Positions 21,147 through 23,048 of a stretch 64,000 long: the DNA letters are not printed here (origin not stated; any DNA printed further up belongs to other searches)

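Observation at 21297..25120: Probable DNA-uptake operon: membrane-anchored nuclease, ComEC channel and lamin-tail-domain surface protein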

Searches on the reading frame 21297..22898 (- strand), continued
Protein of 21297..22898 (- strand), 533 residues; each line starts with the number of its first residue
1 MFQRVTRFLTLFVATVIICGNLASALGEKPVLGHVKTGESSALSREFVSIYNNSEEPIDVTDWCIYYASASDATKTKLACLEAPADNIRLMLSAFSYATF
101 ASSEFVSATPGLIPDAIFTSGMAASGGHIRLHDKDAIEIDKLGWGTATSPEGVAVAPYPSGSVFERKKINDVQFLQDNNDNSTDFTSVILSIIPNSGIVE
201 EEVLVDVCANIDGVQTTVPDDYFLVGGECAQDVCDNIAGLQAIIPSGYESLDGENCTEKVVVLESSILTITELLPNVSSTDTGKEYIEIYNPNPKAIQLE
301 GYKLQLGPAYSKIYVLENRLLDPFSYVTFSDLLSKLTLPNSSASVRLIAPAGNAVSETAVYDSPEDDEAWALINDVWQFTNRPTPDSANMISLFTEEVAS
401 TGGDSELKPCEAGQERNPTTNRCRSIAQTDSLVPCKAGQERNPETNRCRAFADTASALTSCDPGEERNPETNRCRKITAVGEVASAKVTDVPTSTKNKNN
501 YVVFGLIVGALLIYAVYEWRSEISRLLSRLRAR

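Call 76: find_encoding_contigs(protein=P0213, flank=6000, max_places=1)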
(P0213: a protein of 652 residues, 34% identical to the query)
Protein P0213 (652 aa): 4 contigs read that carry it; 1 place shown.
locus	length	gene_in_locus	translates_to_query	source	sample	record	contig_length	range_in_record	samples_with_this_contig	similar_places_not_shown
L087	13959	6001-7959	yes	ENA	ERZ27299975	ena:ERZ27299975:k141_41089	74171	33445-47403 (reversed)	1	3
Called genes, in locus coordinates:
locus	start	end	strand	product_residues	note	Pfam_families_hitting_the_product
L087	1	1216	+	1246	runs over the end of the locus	-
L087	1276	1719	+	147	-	PF05618:RimB-like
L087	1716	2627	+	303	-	PF18030:Rimk_N, PF14397:ATPgrasp_ST (faint), PF02655:ATP-grasp_3, PF02955:GSH-S_ATP, PF08443:RimK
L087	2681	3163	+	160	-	-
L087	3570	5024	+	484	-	PF13567:DUF4131 (weak), PF03772:Competence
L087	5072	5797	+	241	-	PF20772:TACO1_YebC_N, PF01709:Transcrip_reg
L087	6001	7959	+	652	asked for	PF00932:LTD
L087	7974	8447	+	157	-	PF02075:RuvC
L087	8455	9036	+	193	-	PF01330:RuvA_N, PF14520:HHH_5, PF07499:RuvA_C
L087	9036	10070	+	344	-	PF01078:Mg_chelatase (faint), PF05496:RuvB_N, PF13191:AAA_16 (faint), PF00004:AAA, PF07728:AAA_5, PF17864:AAA_lid_4, PF05491:WHD_RuvB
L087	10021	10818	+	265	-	PF03703:bPH_2 (weak)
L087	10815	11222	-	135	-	-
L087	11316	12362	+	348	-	PF00154:RecA_N, PF06745:ATPase (faint), PF08423:Rad51, PF27531:MT3502_N (weak), PF21096:RecA_C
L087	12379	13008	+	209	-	PF27462:RecX_N, PF21982:RecX_HTH1 (faint), PF21981:RecX_HTH3 (faint), PF02631:RecX_HTH2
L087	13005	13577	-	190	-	-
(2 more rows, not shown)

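Call 84: search_protein_families(library=padloc, proteins=[window:21297-22898:-], max_evalue=0.01)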
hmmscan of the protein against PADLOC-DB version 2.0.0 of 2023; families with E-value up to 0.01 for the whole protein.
window:21297-22898:- (533 aa): 0 families
